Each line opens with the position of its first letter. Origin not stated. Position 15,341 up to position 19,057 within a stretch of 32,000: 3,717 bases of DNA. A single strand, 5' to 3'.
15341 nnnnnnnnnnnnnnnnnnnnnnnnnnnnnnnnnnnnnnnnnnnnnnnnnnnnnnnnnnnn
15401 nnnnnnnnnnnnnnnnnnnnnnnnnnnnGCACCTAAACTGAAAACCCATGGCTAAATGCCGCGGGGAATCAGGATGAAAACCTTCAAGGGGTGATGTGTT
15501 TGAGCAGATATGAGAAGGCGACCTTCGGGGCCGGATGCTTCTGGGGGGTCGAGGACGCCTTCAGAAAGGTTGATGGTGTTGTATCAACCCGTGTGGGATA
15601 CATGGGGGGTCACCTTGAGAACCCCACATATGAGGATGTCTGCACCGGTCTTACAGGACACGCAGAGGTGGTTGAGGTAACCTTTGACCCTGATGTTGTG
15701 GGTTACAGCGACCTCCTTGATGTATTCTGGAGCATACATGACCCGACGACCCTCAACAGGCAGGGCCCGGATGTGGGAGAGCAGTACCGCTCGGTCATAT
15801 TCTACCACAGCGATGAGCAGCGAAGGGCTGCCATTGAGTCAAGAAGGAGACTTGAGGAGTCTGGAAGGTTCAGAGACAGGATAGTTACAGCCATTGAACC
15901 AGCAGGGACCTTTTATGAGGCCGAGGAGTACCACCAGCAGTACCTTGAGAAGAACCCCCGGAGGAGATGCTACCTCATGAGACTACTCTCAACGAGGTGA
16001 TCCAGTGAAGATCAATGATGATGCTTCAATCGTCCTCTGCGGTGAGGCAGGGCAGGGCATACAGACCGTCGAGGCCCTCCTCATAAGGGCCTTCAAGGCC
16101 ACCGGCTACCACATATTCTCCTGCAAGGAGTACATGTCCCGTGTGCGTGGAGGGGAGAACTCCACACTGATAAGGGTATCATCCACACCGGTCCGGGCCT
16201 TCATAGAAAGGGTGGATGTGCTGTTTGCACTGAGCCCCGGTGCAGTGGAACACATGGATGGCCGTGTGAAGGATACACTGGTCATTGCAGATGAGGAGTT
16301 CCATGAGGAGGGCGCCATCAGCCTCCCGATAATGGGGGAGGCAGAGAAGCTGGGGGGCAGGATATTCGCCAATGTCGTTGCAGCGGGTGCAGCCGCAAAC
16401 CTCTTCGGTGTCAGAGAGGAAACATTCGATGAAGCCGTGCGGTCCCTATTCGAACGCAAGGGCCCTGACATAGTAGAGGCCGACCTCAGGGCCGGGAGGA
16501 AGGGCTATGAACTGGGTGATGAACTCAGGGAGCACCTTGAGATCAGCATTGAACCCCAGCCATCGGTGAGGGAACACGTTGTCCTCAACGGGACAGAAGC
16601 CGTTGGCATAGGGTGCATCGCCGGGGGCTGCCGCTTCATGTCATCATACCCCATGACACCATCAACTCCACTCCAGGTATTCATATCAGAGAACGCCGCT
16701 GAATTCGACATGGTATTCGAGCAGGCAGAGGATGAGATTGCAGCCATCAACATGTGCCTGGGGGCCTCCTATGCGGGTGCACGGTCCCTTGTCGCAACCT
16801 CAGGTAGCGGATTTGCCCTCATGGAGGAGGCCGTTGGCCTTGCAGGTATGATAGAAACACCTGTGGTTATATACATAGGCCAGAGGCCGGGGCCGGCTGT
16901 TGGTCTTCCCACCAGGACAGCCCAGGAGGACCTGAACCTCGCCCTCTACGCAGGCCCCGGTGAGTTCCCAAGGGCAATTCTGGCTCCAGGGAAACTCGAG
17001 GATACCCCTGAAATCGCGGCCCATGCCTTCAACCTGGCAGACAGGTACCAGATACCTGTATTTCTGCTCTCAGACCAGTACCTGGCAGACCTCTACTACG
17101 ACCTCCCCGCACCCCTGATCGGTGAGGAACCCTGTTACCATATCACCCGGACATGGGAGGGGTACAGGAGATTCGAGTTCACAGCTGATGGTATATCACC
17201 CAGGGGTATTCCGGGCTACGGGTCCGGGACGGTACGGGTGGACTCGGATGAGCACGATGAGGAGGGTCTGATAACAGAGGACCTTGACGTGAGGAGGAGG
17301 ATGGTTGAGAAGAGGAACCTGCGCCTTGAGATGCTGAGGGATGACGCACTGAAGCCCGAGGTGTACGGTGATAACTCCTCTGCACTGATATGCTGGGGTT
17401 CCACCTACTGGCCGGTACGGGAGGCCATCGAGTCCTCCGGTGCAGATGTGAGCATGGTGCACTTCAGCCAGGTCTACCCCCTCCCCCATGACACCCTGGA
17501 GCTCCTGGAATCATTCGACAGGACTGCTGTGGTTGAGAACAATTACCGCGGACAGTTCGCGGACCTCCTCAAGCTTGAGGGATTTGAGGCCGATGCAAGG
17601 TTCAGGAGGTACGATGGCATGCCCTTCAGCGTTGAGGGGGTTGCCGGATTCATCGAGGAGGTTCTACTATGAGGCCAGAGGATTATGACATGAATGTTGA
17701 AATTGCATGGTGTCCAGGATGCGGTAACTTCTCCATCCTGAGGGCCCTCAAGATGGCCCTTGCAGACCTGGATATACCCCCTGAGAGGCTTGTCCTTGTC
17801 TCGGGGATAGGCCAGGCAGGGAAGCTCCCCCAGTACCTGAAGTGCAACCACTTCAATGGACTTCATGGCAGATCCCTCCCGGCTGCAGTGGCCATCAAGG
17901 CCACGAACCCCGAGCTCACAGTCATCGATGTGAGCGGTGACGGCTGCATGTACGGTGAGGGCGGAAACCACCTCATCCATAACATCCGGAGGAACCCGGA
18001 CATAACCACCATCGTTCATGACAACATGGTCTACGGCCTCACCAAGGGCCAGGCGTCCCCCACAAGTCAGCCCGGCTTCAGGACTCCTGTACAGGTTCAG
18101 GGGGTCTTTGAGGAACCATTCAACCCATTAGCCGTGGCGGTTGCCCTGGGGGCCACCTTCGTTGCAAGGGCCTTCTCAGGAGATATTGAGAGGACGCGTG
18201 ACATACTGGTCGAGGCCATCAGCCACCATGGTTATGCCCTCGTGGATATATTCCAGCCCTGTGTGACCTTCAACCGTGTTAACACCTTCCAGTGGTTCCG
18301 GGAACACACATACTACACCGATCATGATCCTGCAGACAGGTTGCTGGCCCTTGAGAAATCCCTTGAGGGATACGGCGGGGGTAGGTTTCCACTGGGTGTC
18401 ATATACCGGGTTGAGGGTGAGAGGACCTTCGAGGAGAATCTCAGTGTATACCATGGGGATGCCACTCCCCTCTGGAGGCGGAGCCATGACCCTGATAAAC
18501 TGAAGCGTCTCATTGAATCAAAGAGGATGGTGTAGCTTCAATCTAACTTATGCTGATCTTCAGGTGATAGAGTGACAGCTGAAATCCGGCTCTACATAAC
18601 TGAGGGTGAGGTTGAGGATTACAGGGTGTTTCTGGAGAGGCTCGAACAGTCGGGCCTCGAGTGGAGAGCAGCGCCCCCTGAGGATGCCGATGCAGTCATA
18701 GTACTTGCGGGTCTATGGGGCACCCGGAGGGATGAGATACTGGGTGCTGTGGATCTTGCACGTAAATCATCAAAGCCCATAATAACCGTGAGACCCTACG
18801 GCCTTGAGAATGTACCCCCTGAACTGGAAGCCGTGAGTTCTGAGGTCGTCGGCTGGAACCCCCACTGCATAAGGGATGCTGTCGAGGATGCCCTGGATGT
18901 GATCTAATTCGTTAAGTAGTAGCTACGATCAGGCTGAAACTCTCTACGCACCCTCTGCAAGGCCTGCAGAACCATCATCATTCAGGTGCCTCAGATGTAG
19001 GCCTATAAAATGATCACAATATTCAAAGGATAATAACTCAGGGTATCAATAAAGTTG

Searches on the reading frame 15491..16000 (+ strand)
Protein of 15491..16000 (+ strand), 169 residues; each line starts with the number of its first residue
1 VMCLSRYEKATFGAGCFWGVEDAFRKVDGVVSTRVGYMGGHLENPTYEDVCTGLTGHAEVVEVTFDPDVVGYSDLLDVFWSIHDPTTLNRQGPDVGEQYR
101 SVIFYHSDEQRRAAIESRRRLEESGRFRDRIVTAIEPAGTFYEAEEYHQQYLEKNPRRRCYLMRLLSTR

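Call 44: search_protein_families(library=pfam, proteins=[window:15491-16000:+], max_evalue=0.001)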
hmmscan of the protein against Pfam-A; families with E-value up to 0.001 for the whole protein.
window:15491-16000:+ (169 aa): 1 family
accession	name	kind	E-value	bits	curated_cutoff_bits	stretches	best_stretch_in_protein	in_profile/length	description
PF01625.27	PMSR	-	7.6e-69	231.3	23.7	1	9-160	1-152/153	Peptide methionine sulfoxide reductase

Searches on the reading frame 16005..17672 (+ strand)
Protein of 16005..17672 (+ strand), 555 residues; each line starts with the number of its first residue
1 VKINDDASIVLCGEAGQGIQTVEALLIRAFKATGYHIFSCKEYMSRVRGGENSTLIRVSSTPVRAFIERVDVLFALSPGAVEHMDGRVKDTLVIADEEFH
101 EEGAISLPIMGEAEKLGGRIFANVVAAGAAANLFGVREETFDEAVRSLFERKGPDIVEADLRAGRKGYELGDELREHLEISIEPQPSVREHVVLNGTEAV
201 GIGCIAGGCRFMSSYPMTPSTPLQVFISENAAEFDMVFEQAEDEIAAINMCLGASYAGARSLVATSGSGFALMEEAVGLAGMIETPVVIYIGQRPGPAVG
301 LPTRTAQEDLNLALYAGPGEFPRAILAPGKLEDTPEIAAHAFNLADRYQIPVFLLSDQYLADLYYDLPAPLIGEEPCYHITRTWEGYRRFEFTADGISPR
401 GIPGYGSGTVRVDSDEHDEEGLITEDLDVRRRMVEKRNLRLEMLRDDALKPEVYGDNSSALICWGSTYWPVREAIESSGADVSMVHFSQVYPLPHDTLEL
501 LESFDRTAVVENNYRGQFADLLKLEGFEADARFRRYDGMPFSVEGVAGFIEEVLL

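Call 44: search_protein_families(library=pfam, proteins=[window:16005-17672:+], max_evalue=0.001)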
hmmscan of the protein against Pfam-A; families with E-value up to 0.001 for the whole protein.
window:16005-17672:+ (555 aa): 2 families
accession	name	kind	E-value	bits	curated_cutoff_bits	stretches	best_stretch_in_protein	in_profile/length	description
PF01855.24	POR_N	-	1.6e-61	208.5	27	1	203-435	2-230/231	Pyruvate flavodoxin/ferredoxin oxidoreductase, thiamine diP-bdg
PF01558.24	POR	-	1.7e-24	87.4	27.4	1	15-169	1-173/173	Pyruvate ferredoxin/flavodoxin oxidoreductase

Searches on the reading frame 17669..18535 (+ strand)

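Call 44: search_protein_families(library=pfam, proteins=[window:17669-18535:+], max_evalue=0.001)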
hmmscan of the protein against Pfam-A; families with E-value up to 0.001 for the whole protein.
window:17669-18535:+ (288 aa): 2 families
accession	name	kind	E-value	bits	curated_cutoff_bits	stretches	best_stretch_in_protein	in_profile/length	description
PF02775.26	TPP_enzyme_C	-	1e-28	100.5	21.9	1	53-194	18-151/151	Thiamine pyrophosphate enzyme, C-terminal TPP binding domain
PF12367.13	PFO_beta_C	-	1.1e-20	73.9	24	1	198-261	1-64/66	Pyruvate ferredoxin oxidoreductase beta subunit C terminal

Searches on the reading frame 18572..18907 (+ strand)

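Call 44: search_protein_families(library=pfam, proteins=[window:18572-18907:+], max_evalue=0.001)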
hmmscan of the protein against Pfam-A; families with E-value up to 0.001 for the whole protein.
window:18572-18907:+ (111 aa): 0 families

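Call 46: search_protein_families(library=padloc, proteins=[window:18572-18907:+], max_evalue=0.01)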
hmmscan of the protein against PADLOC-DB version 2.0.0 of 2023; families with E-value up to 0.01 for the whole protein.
window:18572-18907:+ (111 aa): 1 family
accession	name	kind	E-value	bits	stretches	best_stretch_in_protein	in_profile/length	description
PDLC00418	ThsB1|ThsB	-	0.00021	19.2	1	42-106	67-133/155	TIR-like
